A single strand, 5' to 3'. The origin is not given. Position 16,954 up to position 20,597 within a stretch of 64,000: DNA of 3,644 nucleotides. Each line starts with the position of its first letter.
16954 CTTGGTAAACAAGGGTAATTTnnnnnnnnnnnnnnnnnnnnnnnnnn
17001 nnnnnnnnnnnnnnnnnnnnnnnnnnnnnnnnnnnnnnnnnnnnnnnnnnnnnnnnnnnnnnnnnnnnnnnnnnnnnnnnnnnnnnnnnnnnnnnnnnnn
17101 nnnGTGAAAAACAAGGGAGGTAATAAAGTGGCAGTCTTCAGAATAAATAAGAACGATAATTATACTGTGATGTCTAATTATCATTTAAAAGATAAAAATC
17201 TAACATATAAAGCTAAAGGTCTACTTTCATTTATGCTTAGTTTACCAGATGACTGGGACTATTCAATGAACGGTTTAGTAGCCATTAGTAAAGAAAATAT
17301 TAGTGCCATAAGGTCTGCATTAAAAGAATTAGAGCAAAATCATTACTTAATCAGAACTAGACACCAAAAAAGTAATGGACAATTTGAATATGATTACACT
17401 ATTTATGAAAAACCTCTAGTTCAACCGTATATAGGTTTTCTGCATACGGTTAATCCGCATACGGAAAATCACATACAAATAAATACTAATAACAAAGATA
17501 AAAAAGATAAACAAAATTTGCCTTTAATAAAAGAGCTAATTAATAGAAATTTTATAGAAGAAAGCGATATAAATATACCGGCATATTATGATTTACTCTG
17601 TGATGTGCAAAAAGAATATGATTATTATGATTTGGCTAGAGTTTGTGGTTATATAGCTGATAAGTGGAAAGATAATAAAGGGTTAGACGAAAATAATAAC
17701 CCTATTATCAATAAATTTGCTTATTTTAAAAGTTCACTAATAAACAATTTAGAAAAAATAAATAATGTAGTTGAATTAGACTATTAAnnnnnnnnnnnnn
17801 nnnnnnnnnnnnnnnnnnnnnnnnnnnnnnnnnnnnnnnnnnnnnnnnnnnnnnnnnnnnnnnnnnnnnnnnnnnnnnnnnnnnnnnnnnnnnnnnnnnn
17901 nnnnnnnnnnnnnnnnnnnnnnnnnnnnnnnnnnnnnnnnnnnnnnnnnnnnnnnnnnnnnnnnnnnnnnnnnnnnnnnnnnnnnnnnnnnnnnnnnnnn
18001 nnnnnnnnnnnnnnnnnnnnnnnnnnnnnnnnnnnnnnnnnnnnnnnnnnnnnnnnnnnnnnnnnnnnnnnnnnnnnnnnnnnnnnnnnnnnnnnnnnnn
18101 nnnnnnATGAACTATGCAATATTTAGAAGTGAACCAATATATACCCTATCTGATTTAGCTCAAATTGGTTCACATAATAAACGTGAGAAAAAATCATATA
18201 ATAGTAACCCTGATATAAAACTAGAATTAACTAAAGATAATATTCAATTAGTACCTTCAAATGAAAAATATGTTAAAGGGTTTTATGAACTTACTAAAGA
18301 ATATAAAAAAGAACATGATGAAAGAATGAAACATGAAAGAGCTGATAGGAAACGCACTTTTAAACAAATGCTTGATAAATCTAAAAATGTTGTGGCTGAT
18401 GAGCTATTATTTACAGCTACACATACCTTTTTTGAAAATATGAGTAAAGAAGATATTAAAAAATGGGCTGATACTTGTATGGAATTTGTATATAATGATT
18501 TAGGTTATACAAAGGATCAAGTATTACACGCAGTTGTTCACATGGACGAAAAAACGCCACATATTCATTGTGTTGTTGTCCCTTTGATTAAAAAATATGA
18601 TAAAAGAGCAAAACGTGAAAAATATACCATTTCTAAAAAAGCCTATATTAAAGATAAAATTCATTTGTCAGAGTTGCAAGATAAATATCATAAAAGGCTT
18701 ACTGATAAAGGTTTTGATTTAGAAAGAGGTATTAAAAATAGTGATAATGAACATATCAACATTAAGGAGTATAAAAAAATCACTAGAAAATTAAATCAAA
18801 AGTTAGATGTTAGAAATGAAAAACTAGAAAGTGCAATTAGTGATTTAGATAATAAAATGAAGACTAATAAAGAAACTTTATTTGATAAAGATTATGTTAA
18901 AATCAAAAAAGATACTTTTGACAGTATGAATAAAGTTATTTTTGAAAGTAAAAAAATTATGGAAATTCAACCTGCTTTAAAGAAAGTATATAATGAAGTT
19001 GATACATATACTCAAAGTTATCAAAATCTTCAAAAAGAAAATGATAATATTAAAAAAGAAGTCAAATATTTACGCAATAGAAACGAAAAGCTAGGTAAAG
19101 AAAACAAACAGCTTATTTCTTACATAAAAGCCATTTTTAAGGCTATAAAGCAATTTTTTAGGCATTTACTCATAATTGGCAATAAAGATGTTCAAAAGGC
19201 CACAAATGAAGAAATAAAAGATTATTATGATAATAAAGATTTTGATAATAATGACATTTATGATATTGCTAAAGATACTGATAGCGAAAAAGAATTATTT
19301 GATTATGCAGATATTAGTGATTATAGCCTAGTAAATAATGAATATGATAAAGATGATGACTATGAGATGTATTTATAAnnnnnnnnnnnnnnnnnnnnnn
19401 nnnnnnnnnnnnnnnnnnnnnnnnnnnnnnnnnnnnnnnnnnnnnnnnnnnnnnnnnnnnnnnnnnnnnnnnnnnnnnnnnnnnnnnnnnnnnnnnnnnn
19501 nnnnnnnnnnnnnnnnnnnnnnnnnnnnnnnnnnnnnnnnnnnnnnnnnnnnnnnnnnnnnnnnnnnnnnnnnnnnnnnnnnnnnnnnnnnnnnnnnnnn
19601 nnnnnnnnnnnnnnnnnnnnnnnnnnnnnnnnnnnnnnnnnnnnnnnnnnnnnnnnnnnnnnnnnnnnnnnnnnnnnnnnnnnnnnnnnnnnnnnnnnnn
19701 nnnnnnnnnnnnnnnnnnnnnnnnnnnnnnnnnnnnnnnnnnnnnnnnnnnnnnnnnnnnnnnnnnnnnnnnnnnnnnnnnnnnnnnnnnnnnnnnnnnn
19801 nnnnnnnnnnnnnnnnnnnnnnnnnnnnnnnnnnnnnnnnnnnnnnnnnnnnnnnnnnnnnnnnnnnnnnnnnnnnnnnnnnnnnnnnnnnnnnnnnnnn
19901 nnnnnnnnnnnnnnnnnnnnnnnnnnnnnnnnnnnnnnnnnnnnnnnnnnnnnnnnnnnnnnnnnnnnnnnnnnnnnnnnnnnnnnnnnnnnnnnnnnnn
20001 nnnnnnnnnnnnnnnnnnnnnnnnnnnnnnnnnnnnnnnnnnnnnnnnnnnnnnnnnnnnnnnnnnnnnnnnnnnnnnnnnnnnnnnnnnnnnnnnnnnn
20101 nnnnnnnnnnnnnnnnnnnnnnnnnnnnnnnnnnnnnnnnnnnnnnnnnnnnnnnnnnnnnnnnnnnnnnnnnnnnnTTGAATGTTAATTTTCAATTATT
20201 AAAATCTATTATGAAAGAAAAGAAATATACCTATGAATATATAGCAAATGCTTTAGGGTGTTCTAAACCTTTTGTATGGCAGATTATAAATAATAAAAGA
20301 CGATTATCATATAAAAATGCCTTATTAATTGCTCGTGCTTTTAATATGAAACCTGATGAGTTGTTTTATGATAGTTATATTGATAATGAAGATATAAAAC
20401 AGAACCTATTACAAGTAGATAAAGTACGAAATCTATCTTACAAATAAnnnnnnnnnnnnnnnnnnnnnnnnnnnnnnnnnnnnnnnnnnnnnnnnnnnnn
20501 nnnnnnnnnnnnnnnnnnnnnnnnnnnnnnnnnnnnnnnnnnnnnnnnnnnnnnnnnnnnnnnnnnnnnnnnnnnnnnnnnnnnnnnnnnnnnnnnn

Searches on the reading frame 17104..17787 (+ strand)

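Call 18: search_protein_families(library=padloc, proteins=[window:17104-17787:+], max_evalue=0.01)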
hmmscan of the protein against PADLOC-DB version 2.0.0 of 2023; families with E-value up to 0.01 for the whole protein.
window:17104-17787:+ (227 aa): 0 families

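Call 54: search_protein_families(library=pfam, proteins=[window:17104-17787:+], max_evalue=0.001)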
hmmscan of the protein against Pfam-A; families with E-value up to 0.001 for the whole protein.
window:17104-17787:+ (227 aa): 1 family
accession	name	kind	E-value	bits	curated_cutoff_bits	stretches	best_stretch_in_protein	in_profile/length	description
PF13730.12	HTH_36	-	2.5e-07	30.8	25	1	32-82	2-55/55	Helix-turn-helix domain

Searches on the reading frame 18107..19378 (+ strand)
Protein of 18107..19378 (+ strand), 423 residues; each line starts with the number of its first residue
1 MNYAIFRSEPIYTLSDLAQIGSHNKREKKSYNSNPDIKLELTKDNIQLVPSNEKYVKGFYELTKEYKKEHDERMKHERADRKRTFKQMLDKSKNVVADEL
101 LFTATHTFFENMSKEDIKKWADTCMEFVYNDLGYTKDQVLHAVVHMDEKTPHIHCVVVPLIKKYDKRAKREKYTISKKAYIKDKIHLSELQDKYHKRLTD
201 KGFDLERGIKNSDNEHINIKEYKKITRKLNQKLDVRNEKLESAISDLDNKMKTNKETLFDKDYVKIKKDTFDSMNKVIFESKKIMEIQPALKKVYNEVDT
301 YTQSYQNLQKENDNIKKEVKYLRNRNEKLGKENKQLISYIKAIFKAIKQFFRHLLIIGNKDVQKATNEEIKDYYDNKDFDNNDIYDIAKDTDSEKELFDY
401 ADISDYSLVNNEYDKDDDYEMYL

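Call 3: search_protein_families(library=pfam, proteins=[window:18107-19378:+], max_evalue=0.01)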
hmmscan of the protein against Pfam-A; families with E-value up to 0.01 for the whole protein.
window:18107-19378:+ (423 aa): 3 families
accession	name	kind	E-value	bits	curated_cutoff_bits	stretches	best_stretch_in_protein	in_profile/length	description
PF01076.25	Mob_Pre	-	2.7e-30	106.1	25.5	1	1-224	1-196/196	Plasmid recombination enzyme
PF24437.2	INTS7_HB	-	0.00057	20.4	23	1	215-330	34-148/182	Integrator complex subunit 7 helical bundle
PF23804.1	DUF7179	-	0.0026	18.2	27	1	289-335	39-85/90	Family of unknown function (DUF7179)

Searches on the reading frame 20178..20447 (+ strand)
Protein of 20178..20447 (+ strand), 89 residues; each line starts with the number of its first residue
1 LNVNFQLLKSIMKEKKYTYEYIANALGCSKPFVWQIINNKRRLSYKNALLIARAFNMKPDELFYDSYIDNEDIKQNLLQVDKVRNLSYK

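Call 3: search_protein_families(library=pfam, proteins=[window:20178-20447:+], max_evalue=0.01)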
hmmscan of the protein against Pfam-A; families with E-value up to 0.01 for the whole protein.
window:20178-20447:+ (89 aa): 4 families
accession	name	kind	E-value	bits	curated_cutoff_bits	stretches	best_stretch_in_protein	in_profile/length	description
PF01381.28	HTH_3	-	8.6e-09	35.8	23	1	8-62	1-55/55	Helix-turn-helix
PF13443.12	HTH_26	-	5.3e-06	27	22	1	8-63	2-58/63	Cro/C1-type HTH DNA-binding domain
PF12844.13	HTH_19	-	0.0011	19.3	30.2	1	6-63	2-59/64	Helix-turn-helix domain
PF13560.12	HTH_31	-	0.007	17.1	27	1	7-61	5-60/64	Helix-turn-helix domain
